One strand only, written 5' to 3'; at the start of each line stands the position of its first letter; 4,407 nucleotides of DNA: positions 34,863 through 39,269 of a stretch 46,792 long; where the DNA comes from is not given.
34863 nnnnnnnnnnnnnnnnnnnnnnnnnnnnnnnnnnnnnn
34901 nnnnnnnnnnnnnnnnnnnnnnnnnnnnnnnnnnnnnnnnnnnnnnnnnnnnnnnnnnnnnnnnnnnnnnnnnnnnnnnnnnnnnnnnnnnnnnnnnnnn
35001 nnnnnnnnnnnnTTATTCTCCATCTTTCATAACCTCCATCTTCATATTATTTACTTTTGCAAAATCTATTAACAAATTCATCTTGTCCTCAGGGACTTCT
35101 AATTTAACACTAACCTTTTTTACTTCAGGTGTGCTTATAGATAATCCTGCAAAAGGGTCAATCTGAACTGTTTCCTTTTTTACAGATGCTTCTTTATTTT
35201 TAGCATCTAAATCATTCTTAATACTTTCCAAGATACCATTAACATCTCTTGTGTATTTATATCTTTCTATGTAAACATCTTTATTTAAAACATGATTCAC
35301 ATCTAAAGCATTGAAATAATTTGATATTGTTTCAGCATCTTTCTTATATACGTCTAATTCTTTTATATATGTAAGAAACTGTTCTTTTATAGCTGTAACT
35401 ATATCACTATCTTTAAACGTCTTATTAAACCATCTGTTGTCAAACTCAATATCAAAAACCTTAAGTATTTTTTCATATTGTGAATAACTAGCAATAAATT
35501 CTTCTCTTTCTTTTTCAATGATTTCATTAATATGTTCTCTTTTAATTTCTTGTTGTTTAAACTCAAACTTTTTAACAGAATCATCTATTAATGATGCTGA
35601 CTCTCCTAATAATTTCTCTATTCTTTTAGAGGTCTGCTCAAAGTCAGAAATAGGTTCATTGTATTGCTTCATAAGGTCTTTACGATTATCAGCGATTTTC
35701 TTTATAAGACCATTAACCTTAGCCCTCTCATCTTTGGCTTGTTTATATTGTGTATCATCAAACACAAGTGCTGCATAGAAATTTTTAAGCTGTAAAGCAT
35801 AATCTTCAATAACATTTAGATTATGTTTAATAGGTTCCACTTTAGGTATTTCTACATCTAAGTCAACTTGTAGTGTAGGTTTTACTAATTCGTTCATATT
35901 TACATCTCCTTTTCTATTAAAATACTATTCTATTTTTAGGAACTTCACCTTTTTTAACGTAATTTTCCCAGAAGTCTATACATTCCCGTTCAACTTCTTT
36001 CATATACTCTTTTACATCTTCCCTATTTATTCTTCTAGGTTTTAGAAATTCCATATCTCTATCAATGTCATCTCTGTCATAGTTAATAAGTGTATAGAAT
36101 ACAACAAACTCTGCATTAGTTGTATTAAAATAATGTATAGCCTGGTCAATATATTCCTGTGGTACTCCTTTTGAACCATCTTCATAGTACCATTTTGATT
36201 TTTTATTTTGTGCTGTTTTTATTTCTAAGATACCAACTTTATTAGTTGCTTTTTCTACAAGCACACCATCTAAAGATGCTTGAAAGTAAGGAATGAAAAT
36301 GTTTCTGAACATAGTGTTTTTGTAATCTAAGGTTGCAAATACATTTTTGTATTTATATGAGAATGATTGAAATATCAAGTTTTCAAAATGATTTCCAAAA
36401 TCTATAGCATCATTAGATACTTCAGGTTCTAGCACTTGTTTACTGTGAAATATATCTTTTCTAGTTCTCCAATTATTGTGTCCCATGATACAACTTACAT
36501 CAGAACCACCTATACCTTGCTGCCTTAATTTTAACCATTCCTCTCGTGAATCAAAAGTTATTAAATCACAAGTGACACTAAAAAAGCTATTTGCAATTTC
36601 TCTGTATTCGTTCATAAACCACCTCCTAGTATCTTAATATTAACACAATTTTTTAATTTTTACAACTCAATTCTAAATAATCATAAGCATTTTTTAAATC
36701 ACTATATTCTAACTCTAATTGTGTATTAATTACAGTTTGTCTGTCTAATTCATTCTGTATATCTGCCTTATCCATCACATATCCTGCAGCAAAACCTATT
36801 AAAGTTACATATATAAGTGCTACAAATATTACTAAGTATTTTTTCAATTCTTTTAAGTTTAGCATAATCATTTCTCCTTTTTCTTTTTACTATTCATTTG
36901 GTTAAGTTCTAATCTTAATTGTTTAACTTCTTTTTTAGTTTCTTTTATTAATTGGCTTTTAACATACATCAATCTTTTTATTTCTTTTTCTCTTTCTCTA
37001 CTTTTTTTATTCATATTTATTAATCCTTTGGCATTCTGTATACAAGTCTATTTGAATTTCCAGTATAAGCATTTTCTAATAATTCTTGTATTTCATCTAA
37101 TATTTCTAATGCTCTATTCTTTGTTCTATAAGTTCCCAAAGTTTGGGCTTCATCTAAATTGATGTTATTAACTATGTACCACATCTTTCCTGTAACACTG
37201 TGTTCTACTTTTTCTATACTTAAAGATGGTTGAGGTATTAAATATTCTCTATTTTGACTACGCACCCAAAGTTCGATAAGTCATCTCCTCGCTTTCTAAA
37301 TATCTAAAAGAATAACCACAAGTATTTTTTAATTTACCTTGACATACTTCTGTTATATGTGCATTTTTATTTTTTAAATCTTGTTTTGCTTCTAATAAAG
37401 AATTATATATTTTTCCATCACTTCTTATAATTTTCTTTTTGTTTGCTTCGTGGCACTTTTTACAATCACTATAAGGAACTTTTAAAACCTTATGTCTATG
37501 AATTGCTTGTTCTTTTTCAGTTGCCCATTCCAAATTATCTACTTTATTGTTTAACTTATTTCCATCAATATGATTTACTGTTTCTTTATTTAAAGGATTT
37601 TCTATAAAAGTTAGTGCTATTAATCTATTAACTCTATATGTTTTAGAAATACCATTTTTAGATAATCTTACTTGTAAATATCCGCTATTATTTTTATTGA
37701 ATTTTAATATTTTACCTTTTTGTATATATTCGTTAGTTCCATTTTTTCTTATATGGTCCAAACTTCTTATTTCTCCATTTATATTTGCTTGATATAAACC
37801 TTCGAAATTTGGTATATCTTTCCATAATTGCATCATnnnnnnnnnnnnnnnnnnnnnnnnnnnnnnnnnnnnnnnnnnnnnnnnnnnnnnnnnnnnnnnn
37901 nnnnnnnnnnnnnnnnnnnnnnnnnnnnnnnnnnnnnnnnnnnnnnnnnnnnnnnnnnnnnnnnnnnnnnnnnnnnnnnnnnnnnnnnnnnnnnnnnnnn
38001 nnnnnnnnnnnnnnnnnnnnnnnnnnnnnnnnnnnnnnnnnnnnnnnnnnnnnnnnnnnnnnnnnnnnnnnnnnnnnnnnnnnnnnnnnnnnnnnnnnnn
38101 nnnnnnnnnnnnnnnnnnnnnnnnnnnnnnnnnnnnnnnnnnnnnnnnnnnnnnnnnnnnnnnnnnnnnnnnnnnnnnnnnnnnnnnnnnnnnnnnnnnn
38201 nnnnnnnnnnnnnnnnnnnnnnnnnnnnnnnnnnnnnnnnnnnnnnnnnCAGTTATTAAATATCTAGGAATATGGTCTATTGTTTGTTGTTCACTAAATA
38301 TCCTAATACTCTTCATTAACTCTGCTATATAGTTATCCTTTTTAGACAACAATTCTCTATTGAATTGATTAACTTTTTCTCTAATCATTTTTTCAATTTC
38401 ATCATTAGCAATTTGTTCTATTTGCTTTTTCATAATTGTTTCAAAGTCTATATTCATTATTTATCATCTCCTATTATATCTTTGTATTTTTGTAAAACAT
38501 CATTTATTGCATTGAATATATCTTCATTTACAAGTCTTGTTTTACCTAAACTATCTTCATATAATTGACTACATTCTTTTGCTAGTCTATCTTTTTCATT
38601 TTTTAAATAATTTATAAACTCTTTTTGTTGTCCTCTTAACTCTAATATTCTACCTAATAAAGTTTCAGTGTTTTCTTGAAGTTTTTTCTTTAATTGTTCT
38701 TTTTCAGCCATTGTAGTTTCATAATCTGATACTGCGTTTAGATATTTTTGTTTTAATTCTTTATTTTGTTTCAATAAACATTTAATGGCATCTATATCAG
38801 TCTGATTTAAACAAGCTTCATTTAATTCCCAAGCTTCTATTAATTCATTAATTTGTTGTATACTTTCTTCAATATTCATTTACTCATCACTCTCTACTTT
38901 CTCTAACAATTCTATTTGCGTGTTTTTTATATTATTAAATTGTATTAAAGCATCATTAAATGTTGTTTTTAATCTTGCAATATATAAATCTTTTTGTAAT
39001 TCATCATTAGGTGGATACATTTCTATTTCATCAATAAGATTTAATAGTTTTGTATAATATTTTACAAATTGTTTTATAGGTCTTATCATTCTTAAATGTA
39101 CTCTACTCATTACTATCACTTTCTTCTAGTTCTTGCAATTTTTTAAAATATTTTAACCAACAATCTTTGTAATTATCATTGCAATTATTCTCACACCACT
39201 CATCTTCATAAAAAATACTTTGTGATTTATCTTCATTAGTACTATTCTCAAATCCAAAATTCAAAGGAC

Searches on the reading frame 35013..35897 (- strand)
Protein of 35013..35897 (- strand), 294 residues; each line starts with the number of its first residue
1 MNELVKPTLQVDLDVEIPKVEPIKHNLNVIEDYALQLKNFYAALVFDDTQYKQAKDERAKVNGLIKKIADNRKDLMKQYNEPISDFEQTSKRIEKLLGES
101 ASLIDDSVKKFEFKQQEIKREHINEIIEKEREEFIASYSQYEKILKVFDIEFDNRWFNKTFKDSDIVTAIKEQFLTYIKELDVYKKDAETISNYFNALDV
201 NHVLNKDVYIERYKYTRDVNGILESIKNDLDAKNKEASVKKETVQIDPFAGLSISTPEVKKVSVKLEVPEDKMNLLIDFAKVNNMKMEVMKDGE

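Call 26: search_protein_families(library=phrogs, proteins=[window:35013-35897:-], max_evalue=0.00001)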
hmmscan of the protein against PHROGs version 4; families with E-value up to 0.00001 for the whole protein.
window:35013-35897:- (294 aa): 1 family
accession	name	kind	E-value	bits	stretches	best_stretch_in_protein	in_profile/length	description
phrog_674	-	unknown function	3.2e-31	109.8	1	1-290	3-311/312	-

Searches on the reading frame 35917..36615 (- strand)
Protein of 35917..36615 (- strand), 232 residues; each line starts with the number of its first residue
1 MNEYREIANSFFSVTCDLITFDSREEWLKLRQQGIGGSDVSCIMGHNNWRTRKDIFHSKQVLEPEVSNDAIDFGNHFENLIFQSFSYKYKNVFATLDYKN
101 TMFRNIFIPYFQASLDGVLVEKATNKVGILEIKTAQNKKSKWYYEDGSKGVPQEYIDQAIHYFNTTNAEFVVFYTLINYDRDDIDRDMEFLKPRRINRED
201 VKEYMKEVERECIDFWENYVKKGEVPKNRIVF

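Call 101: search_protein_families(library=pfam, proteins=[window:35917-36615:-], max_evalue=0.01)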
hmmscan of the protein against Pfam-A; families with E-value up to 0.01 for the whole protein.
window:35917-36615:- (232 aa): 1 family
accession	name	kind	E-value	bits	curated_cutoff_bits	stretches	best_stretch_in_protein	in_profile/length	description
PF09588.16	YqaJ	-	3.2e-20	73.4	22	1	26-168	1-149/150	YqaJ-like viral recombinase domain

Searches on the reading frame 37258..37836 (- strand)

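Call 99: search_protein_families(library=pfam, proteins=[window:37258-37836:-], max_evalue=0.01)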
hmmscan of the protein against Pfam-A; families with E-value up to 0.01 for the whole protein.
window:37258-37836:- (192 aa): 3 families
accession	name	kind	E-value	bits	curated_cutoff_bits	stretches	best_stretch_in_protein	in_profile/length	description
PF07463.16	NUMOD4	-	9.9e-11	42.1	23.4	1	5-59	3-49/49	NUMOD4 motif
PF13392.12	HNH_3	-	1.5e-07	31.4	24.8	1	83-111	17-45/46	HNH endonuclease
PF22083.2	I-HmuI_NUMOD-like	-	0.00093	19.2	27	1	142-178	10-46/46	DNA endonuclease I-HmuI-like, NUMOD-like domain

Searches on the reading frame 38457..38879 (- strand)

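Call 99: search_protein_families(library=pfam, proteins=[window:38457-38879:-], max_evalue=0.01)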
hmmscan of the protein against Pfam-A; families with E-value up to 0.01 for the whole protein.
window:38457-38879:- (140 aa): 2 families
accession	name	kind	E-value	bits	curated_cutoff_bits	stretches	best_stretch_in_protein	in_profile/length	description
PF16591.11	HBM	-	0.0027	17.6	29.8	1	7-85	169-243/254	Helical bimodular sensor domain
PF02183.23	HALZ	-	0.0083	16.7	28.1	0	42-69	10-37/43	Homeobox associated leucine zipper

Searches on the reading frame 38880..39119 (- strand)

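Call 99: search_protein_families(library=pfam, proteins=[window:38880-39119:-], max_evalue=0.01)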
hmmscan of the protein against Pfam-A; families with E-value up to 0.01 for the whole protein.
window:38880-39119:- (79 aa): 1 family
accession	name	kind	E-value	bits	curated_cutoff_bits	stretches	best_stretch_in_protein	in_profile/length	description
PF14523.12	Syntaxin_2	-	0.0055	17.2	26.5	1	12-70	43-99/134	Syntaxin-like protein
